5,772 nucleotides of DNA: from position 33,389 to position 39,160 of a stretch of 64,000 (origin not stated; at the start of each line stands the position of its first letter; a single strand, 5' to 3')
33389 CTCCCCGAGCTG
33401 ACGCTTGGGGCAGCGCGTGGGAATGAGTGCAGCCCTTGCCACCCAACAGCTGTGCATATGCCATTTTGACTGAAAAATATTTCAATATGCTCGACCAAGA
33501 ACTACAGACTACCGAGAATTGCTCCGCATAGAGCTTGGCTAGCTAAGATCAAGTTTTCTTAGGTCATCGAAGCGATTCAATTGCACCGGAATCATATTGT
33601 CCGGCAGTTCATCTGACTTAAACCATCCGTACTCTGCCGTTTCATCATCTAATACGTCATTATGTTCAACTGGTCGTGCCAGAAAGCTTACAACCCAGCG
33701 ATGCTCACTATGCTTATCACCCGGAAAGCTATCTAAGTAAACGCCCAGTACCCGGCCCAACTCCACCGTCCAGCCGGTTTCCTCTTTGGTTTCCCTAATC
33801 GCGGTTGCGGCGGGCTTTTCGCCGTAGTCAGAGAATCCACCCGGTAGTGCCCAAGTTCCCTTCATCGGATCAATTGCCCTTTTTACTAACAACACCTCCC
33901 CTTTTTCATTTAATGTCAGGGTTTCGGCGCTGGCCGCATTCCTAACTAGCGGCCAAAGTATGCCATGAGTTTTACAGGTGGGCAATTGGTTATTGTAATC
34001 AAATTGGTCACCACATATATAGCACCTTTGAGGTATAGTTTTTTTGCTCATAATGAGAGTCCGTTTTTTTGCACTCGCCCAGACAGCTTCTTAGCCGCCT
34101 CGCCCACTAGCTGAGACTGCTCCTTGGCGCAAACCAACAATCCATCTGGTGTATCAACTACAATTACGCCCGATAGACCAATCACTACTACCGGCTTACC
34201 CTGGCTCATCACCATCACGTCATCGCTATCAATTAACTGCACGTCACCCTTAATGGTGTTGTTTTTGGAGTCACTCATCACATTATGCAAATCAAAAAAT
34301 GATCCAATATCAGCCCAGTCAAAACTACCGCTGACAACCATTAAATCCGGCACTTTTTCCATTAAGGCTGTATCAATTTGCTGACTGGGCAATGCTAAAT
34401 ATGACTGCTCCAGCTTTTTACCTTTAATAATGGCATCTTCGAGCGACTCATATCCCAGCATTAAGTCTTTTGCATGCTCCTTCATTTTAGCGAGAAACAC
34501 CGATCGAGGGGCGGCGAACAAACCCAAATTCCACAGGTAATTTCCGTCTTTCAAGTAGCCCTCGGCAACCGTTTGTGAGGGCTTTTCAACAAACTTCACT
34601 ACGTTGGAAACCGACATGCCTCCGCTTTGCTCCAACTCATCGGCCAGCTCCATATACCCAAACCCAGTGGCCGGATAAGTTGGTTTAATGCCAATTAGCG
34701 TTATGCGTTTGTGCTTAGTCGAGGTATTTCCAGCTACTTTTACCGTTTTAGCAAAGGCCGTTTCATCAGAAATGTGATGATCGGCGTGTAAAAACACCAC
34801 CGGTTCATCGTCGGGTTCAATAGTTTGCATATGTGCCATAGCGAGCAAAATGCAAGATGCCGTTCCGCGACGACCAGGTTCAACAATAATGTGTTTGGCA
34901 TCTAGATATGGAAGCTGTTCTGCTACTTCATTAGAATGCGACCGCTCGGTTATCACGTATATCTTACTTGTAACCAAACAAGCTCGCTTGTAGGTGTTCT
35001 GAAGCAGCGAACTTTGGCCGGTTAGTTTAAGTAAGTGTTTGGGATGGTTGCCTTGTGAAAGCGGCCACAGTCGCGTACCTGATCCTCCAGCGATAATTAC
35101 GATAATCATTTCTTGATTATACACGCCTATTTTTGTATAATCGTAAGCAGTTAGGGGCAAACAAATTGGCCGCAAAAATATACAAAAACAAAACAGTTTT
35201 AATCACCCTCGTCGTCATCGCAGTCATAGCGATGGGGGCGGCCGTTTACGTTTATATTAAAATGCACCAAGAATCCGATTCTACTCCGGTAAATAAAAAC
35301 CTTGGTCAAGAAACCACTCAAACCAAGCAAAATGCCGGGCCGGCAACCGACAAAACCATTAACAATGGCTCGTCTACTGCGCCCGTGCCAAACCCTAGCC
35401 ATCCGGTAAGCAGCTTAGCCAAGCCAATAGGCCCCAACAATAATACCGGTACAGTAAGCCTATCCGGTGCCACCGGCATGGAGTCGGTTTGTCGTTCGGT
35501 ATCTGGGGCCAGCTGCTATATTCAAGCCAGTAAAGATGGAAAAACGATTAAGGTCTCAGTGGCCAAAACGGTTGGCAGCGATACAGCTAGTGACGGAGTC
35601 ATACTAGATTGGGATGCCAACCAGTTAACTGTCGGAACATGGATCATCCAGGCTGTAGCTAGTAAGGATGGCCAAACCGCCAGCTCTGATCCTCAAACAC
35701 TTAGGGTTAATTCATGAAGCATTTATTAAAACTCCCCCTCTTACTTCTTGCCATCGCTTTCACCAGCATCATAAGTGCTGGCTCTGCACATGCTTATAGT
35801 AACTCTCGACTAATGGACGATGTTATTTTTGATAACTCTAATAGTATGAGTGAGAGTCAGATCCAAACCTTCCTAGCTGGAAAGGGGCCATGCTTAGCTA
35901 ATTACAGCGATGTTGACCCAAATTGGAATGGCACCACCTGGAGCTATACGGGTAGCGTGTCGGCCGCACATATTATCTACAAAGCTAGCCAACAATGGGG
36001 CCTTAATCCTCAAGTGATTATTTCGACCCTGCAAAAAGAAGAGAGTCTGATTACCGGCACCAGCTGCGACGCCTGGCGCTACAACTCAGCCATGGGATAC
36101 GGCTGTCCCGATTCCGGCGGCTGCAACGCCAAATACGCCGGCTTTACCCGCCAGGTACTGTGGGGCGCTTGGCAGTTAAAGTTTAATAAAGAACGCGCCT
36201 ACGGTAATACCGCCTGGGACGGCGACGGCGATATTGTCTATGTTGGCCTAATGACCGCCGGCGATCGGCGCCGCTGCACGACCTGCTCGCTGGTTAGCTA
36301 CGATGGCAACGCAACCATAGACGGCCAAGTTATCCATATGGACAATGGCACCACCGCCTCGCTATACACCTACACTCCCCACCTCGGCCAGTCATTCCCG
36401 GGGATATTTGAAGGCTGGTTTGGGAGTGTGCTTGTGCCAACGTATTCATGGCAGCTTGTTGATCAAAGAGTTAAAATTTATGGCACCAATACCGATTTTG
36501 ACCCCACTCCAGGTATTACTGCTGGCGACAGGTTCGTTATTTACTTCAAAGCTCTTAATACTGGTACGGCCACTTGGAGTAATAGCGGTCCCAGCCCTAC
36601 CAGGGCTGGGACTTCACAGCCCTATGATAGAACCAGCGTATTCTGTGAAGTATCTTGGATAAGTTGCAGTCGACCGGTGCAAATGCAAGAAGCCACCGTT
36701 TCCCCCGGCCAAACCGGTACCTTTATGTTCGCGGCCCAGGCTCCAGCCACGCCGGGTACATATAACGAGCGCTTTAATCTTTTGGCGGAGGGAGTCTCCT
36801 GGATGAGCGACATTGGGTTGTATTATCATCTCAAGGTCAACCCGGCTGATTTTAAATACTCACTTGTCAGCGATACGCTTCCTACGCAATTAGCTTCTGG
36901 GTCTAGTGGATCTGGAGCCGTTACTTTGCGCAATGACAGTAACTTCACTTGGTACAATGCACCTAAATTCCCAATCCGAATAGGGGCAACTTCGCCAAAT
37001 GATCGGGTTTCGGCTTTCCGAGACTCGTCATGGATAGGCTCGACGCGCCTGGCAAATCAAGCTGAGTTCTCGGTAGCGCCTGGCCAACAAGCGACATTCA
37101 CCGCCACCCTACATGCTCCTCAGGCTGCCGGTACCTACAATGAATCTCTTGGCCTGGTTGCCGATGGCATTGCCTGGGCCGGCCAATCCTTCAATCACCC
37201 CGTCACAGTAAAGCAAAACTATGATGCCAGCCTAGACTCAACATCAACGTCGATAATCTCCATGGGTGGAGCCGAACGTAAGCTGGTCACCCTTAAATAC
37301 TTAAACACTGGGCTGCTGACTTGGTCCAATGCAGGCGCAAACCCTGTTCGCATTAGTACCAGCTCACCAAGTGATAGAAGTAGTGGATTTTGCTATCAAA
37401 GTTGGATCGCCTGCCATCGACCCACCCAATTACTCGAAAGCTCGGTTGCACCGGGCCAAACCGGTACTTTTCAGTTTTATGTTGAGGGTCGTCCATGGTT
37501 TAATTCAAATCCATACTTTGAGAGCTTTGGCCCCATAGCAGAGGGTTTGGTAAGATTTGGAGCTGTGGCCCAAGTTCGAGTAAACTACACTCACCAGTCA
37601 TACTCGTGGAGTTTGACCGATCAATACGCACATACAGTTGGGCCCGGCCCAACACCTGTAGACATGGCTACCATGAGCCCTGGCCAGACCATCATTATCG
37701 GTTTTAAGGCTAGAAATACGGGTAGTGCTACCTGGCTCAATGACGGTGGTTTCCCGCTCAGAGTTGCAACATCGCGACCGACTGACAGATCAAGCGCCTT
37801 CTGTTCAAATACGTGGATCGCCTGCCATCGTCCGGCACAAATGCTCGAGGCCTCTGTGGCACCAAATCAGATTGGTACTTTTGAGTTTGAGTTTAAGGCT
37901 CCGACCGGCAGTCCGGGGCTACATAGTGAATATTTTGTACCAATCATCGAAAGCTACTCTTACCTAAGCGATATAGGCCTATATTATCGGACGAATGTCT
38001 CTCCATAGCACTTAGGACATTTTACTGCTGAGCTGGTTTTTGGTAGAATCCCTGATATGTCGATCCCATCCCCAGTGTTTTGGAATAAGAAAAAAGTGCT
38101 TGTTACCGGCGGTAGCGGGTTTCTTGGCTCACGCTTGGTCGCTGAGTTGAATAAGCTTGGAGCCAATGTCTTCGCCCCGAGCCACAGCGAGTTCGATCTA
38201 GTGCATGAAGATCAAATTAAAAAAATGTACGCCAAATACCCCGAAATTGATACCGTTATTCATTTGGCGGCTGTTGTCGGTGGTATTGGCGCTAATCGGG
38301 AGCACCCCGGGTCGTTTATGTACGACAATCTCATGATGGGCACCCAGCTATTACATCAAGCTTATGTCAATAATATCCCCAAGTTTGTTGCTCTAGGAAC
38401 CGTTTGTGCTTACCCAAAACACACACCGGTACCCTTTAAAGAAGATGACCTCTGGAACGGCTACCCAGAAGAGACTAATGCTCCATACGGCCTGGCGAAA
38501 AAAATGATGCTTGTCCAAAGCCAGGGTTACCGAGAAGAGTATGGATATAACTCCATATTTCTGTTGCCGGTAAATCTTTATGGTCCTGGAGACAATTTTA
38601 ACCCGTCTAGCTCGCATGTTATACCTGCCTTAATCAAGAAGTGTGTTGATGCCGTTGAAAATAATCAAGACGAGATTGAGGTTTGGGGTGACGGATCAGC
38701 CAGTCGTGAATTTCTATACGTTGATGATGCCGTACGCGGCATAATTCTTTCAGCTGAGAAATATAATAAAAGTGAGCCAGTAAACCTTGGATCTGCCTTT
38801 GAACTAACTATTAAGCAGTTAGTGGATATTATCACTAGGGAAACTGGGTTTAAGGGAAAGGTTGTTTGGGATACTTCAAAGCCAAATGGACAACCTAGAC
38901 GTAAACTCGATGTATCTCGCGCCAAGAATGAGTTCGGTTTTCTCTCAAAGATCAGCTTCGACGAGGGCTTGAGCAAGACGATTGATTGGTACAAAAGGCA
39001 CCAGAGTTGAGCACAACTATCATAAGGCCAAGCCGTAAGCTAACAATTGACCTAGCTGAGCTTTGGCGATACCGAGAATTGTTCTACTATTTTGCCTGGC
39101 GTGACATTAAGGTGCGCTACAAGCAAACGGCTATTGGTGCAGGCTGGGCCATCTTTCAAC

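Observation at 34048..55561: GDP-fucose, ABC-transporter-dependent glycan locus with three methyltransferase genes and a Wzt C-terminal extension: candidate methyl-terminated polymer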

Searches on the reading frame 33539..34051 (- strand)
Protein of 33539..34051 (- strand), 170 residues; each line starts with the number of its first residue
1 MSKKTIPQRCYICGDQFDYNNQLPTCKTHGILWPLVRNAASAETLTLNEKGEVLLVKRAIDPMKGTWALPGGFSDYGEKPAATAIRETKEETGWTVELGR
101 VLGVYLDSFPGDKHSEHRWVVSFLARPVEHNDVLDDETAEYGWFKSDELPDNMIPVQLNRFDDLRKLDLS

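Call 3: search_protein_families(library=pfam, proteins=[window:33539-34051:-])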
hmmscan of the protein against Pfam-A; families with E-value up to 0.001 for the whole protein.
window:33539-34051:- (170 aa): 1 family
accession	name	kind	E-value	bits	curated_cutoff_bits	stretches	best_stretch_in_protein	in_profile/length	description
PF00293.34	NUDIX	-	2.5e-24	86.3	21.1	1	45-154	9-124/134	NUDIX domain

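Call 6: search_protein_families(library=ncbifam, proteins=[window:33539-34051:-])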
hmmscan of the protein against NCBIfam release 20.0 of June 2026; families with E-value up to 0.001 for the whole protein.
window:33539-34051:- (170 aa): 17 families
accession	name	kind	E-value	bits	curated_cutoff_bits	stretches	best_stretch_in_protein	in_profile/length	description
NF041652.1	Nud_hyd_Dein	equivalog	5.3e-14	52.7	200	1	40-148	14-126/152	Nudix hydrolase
NF003787.0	PRK05379.1-4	equivalog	2.8e-10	39.7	449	1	49-166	217-329/346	bifunctional nicotinamide-nucleotide adenylyltransferase/Nudix hydroxylase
NF011963.0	PRK15434.1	subfamily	1.3e-09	38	146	1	43-149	21-134/159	GDP-mannose mannosyl hydrolase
NF003788.0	PRK05379.1-5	equivalog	3.9e-09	36.3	354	1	49-99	222-272/351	bifunctional nicotinamide-nucleotide adenylyltransferase/Nudix hydroxylase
NF052459.1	OxoGTPPhMutT1Mycb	equivalog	1.6e-08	34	475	1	49-147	16-107/292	8-oxo-(d)GTP phosphatase MutT1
TIGR00586.1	mutt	equivalog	4.2e-08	33.3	97.9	1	45-155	11-117/129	8-oxo-dGTP diphosphatase MutT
NF003786.0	PRK05379.1-2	equivalog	1.4e-07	31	397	1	49-94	227-272/354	bifunctional nicotinamide-nucleotide adenylyltransferase/Nudix hydroxylase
NF006530.0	PRK08999.1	equivalog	3.4e-07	29.6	245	1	46-109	13-77/315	Nudix family hydrolase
NF008044.0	PRK10776.1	equivalog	1.1e-06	28.5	148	1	46-121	11-87/130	8-oxo-dGTP diphosphatase MutT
NF003791.0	PRK05379.2-3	equivalog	3.4e-06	26.5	409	1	49-108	211-270/340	bifunctional nicotinamide-nucleotide adenylyltransferase/Nudix hydroxylase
NF001938.0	PRK00714.1-5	equivalog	5e-06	26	116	1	45-95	19-75/172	RNA pyrophosphohydrolase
NF003790.0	PRK05379.2-2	equivalog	8e-06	25.2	403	1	47-95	224-272/354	bifunctional nicotinamide mononucleotide adenylyltransferase/ADP-ribose pyrophosphatase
NF050029.2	TransRepNtr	equivalog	1.2e-05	24.9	400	1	50-94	35-81/245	ADPR responsive transcriptional repressor NtrR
NF003785.0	PRK05379.1-1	equivalog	1.5e-05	24.4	418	1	41-94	205-257/347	bifunctional nicotinamide-nucleotide adenylyltransferase/Nudix hydroxylase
NF006961.0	PRK09438.1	equivalog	8e-05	22.1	103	1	49-97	18-64/151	dihydroneopterin triphosphate diphosphatase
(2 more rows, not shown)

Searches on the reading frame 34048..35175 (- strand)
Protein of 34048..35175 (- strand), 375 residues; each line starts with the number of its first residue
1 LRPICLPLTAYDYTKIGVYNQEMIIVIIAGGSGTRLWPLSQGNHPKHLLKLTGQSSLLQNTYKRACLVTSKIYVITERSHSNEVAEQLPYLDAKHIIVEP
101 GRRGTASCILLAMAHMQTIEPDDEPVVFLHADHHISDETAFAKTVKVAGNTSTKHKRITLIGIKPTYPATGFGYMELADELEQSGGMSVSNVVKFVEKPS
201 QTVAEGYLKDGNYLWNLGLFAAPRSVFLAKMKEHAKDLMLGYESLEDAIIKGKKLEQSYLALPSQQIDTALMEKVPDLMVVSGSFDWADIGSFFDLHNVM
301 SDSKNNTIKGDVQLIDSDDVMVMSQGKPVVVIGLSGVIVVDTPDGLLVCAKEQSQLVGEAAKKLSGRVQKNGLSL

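Call 3: search_protein_families(library=pfam, proteins=[window:34048-35175:-])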
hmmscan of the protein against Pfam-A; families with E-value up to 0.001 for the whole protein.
window:34048-35175:- (375 aa): 3 families
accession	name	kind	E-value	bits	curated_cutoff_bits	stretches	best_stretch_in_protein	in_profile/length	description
PF00483.29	NTP_transferase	-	5.2e-37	128.2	21.2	1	26-303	3-242/245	Nucleotidyl transferase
PF22640.1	ManC_GMP_beta-helix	-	2e-13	50.5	27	1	314-364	5-55/55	MannoseP isomerase/GMP-like beta-helix domain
PF12804.13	NTP_transf_3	-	7.8e-09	36.3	27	1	26-145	2-108/160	MobA-like NTP transferase domain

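Call 6: search_protein_families(library=ncbifam, proteins=[window:34048-35175:-])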
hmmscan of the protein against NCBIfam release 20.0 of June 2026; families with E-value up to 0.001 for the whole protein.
window:34048-35175:- (375 aa): 8 families
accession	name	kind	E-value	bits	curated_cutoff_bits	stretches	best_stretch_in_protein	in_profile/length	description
TIGR01479.1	GMP_PMI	equivalog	1e-75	255.3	372.95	1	24-365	2-346/467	mannose-1-phosphate guanylyltransferase/mannose-6-phosphate isomerase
NF012004.0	PRK15460.1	equivalog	3.5e-54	184.2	859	1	22-363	5-354/478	mannose-1-phosphate guanyltransferase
TIGR03992.1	Arch_glmU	subfamily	5.3e-09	35.4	292.1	1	23-217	1-170/393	bifunctional sugar-1-phosphate nucleotidylyltransferase/acetyltransferase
NF010933.0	PRK14353.1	equivalog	3.5e-08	32.5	505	1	21-173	4-144/453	bifunctional UDP-N-acetylglucosamine diphosphorylase/glucosamine-1-phosphate N-acetyltransferase GlmU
TIGR01173.1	glmU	equivalog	2.2e-06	26.8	366.85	1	24-173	2-136/452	bifunctional UDP-N-acetylglucosamine diphosphorylase/glucosamine-1-phosphate N-acetyltransferase GlmU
NF041173.1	Sug_nt_acttase_Thmprot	equivalog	2.3e-05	23.5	600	1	23-150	1-122/405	bifunctional sugar-1-phosphate nucleotidylyltransferase/acetyltransferase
NF010932.0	PRK14352.1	equivalog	2.3e-05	23.3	611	1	21-151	5-129/488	bifunctional UDP-N-acetylglucosamine diphosphorylase/glucosamine-1-phosphate N-acetyltransferase GlmU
NF006986.0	PRK09451.1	equivalog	0.00016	20.6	725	0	20-139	3-113/456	bifunctional UDP-N-acetylglucosamine diphosphorylase/glucosamine-1-phosphate N-acetyltransferase GlmU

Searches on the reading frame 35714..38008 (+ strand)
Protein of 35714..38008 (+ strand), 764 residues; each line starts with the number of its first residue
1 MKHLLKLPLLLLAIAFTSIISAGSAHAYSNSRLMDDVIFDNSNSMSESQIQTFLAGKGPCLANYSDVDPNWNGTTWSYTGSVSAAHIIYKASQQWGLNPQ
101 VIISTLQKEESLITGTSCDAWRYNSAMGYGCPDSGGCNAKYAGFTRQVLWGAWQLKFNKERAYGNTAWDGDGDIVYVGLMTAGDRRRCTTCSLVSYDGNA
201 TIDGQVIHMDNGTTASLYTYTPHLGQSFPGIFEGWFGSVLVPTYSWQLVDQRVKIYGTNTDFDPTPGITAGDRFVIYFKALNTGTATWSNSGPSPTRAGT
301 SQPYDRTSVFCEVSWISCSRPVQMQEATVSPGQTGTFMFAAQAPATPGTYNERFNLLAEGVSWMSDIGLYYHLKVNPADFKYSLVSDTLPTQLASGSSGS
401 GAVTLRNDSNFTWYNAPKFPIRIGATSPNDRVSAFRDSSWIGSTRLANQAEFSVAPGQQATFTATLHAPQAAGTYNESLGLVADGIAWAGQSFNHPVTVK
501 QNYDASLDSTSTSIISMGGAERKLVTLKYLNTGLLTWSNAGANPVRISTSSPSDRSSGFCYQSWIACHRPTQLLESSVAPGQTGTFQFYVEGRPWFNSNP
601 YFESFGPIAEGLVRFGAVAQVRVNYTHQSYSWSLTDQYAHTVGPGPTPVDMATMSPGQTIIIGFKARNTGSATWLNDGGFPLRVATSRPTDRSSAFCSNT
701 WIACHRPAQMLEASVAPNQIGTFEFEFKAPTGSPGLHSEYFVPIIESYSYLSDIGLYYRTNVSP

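Call 3: search_protein_families(library=pfam, proteins=[window:35714-38008:+])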
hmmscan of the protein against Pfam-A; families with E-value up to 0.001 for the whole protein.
window:35714-38008:+ (764 aa): 1 family
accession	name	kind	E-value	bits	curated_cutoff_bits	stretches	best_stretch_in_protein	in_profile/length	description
PF16158.11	N_BRCA1_IG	-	9e-17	62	28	1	268-358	8-92/108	Ig-like domain from next to BRCA1 gene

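Call 6: search_protein_families(library=ncbifam, proteins=[window:35714-38008:+])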
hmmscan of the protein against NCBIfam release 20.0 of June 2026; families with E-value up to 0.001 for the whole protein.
window:35714-38008:+ (764 aa): 0 families

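Call 50: search_solved_structures(query=window:35714-38008:+, max_evalue=1, show_alignments=2)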
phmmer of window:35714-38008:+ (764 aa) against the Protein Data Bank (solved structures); distinct sequences matched with E-value up to 1: 0.

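Call 67: search_protein_families(library=ncbifam, proteins=[window:35714-38008:+], max_evalue=1)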
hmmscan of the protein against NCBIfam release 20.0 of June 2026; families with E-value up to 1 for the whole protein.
window:35714-38008:+ (764 aa): 1 family
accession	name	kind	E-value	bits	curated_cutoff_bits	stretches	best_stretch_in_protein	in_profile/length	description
NF041740.1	choice_anch_T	equivalog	0.028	13.6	70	1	316-369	30-85/259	choice-of-anchor T family protein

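Call 68: search_protein_families(library=pfam, proteins=[window:35714-38008:+], max_evalue=1)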
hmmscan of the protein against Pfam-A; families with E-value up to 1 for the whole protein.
window:35714-38008:+ (764 aa): 2 families
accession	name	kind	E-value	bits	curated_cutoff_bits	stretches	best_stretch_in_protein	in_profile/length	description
PF16158.11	N_BRCA1_IG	-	9e-17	62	28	3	268-358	8-92/108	Ig-like domain from next to BRCA1 gene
PF09544.15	DUF2381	-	0.14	11.9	29.2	0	319-346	236-263/288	Protein of unknown function (DUF2381)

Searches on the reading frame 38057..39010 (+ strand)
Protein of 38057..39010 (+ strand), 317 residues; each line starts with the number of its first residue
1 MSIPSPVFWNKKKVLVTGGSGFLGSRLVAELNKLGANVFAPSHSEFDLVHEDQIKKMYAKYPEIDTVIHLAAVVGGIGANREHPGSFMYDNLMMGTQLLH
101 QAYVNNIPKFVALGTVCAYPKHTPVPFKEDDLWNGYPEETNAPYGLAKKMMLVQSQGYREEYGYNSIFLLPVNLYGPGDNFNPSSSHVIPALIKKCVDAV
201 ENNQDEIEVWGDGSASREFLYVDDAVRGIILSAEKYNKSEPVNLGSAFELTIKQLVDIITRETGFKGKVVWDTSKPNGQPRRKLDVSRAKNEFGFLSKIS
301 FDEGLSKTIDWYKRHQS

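Call 3: search_protein_families(library=pfam, proteins=[window:38057-39010:+])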
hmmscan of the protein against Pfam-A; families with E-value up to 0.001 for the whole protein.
window:38057-39010:+ (317 aa): 4 families
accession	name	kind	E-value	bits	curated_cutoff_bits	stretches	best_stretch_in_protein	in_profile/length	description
PF01370.27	Epimerase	-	3.4e-55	187.5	20.9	1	14-245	1-240/240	NAD dependent epimerase/dehydratase family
PF16363.11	GDP_Man_Dehyd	-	2.7e-24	86.7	27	1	45-308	58-332/332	GDP-mannose 4,6 dehydratase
PF04321.23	RmlD_sub_bind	-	9.3e-07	28.6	27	1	13-73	2-61/287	RmlD substrate binding domain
PF01073.25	3Beta_HSD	-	4.2e-06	26.4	22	0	15-237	1-233/280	3-beta hydroxysteroid dehydrogenase/isomerase family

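Call 6: search_protein_families(library=ncbifam, proteins=[window:38057-39010:+])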
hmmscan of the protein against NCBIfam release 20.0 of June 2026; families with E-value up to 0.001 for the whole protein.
window:38057-39010:+ (317 aa): 20 families
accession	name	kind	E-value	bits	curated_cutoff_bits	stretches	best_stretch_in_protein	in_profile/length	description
NF047922.1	GDPFucSynFcl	equivalog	6e-86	288.6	500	1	11-316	2-305/308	GDP-L-fucose synthase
TIGR01181.1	dTDP_gluc_dehyt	equivalog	2.1e-27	96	365.1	1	46-316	57-315/321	dTDP-glucose 4,6-dehydratase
TIGR01179.1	galE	equivalog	1.1e-21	77.1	262.3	1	46-316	54-329/332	UDP-glucose 4-epimerase GalE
TIGR04180.1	EDH_00030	hypoth_equivalog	5.7e-21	74.9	475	1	14-275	1-268/297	NAD-dependent 4,6-dehydratase LegB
TIGR02197.1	heptose_epim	equivalog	3.4e-15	56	274.6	1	14-271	1-268/316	ADP-glyceromanno-heptose 6-epimerase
TIGR02622.1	CDP_4_6_dhtase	equivalog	2.1e-14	53.4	278.45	1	8-314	1-332/352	CDP-glucose 4,6-dehydratase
NF007490.0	PRK10084.1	subfamily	2.8e-14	52.9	649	1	141-315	164-337/361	dTDP-glucose 4,6-dehydratase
NF042422.1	oxyalk_red_OleD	equivalog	1.8e-12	47.3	580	1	13-230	2-212/329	2-alkyl-3-oxoalkanoate reductase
NF011728.1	PRK15181.1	equivalog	4.2e-12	45.7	760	1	63-312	90-337/348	Vi polysaccharide biosynthesis UDP-N-acetylglucosaminuronic acid C-4 epimerase TviC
NF007582.0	PRK10217.1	equivalog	7.1e-12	45.1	698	1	46-313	58-332/355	dTDP-glucose 4,6-dehydratase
NF007956.0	PRK10675.1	subfamily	6.3e-10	38.7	394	1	40-315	51-332/338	UDP-glucose 4-epimerase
NF043036.1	ErythonDh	equivalog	3e-08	33.2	325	0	46-265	59-268/321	D-erythronate dehydrogenase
NF042423.1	oxyalk_red_Shew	equivalog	7.4e-07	28.5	580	1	12-251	9-239/331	2-alkyl-3-oxoalkanoate reductase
TIGR01777.1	yfcH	hypoth_equivalog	5.4e-06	26.2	207.35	1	14-129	1-126/292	TIGR01777 family oxidoreductase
TIGR03466.1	HpnA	hypoth_equivalog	7.7e-06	25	367.65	0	13-39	2-28/327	hopanoid-associated sugar epimerase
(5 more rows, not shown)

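Call 30: search_solved_structures(query=window:38057-39010:+, max_evalue=1e-20)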
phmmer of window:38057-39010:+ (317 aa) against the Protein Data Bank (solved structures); distinct sequences matched with E-value up to 1e-20: 25.
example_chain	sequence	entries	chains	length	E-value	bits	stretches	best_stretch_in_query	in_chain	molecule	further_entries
1bsv_A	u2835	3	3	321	1.8e-63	218.3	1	10-316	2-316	PROTEIN (GDP-FUCOSE SYNTHETASE) | GDP-FUCOSE SYNTHETASE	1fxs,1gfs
1bws_A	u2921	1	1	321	3.4e-63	217.3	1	10-316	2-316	PROTEIN (GDP-4-KETO-6-DEOXY-D-MANNOSE EPIMERASE/REDUCTASE)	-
8du0_A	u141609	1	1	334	1.8e-62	215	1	10-308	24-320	GDP-L-fucose synthase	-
7ll6_A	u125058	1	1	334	1.8e-62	215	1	10-308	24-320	GDP-L-fucose synthase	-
1e6u_A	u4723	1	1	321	1.9e-62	214.9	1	11-316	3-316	GDP-FUCOSE SYNTHETASE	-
1e7q_A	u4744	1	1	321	1.9e-62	214.9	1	11-316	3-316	GDP-FUCOSE SYNTHETASE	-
1e7s_A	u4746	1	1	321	2.3e-62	214.6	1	10-316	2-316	GDP-FUCOSE SYNTHETASE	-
1e7r_A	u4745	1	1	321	1.6e-61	211.8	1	10-316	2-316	GDP-FUCOSE SYNTHETASE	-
7anh_A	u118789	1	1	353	9.6e-47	163.3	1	12-197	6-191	GDP-L-fucose synthase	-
4bkp_A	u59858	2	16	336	1.9e-45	159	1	7-313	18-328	GDP-L-FUCOSE SYNTHASE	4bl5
4b8z_A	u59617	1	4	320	1.9e-45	159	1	8-313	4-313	GDP-L-FUCOSE SYNTHASE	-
4b8w_A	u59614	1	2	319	2.2e-45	158.8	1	8-313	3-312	GDP-L-FUCOSE SYNTHASE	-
8ewu_A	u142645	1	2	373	3.9e-45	158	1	12-197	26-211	GDP-L-fucose synthase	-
4e5y_A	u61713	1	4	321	6.2e-45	157.3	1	12-313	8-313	GDP-L-fucose synthase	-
6aqy_A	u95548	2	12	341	2.2e-41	145.7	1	13-314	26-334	gdp-l-fucose synthetase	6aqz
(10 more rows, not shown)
